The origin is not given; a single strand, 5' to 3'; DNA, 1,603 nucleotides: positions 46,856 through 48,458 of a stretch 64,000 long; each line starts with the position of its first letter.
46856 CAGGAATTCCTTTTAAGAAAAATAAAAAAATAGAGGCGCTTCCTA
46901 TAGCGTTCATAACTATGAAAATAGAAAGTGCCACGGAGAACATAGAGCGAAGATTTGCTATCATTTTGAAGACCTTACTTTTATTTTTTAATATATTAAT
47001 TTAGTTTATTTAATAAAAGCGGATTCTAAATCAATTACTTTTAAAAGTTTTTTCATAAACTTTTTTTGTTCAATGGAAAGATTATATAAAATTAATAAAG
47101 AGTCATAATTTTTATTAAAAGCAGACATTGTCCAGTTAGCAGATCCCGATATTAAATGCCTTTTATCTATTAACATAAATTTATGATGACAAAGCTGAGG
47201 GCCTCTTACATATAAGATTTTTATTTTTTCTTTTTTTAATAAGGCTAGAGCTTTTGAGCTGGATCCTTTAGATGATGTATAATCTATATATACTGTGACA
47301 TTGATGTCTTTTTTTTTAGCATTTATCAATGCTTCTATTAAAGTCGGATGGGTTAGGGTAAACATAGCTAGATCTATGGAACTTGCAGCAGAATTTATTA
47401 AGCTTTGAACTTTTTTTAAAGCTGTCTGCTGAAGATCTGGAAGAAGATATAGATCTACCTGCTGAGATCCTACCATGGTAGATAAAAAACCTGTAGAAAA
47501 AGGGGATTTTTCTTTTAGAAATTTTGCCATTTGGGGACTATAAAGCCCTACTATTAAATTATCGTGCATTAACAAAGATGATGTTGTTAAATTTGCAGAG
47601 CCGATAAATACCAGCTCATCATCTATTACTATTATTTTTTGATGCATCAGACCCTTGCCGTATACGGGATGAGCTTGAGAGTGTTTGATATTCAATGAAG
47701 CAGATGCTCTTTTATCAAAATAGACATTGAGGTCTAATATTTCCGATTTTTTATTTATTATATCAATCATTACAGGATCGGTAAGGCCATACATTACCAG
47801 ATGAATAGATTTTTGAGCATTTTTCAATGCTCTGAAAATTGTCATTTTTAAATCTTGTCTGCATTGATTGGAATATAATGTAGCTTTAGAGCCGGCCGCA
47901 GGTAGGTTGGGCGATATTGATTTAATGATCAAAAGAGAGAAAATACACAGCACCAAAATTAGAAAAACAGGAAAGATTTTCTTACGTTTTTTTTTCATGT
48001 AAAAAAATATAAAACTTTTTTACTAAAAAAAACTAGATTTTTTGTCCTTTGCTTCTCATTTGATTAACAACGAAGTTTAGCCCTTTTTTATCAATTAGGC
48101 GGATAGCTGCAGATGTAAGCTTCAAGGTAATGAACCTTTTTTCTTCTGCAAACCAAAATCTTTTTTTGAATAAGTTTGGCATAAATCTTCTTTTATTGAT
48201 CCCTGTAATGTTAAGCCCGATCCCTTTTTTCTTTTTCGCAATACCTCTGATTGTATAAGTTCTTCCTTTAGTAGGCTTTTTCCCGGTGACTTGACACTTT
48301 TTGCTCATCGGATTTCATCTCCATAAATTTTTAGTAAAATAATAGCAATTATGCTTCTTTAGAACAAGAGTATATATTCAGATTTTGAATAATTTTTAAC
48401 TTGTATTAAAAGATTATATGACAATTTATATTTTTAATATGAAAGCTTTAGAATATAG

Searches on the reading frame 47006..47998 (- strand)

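Call 4: search_protein_families(library=pfam, proteins=[window:47006-47998:-], max_evalue=0.01)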
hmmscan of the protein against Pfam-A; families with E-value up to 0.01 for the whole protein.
window:47006-47998:- (330 aa): 4 families
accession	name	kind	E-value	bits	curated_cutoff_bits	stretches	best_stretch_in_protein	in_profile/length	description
PF13091.12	PLDc_2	-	3.2e-38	131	27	2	199-309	3-120/132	PLD-like domain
PF00614.28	PLDc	-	8.5e-16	57.6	21.9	2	115-138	2-25/28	Phospholipase D Active site motif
PF07894.18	SACK1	-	1.8e-09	38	21.4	1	173-296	104-247/274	Scaffolding anchor of CK1 domain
PF09565.16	RE_NgoFVII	-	0.0043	16.8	23.8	0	257-318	80-148/162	NgoFVII restriction endonuclease N-terminal PLD domain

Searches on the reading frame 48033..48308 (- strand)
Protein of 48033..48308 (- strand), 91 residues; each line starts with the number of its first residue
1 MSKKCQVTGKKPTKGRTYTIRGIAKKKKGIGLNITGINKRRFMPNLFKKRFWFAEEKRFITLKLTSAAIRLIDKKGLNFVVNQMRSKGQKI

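Call 4: search_protein_families(library=pfam, proteins=[window:48033-48308:-], max_evalue=0.01)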
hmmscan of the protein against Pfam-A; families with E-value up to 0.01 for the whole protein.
window:48033-48308:- (91 aa): 1 family
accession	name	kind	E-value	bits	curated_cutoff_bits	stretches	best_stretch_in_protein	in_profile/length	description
PF00830.24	Ribosomal_L28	-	2.3e-16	60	27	1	3-75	1-60/60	Ribosomal L28 family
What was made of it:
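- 48033..48308 (-): rpmB (ribosomal protein L28), backbone gene on the low-coordinate side of the insertion. PF00830, E=2.3e-16 (call 4).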
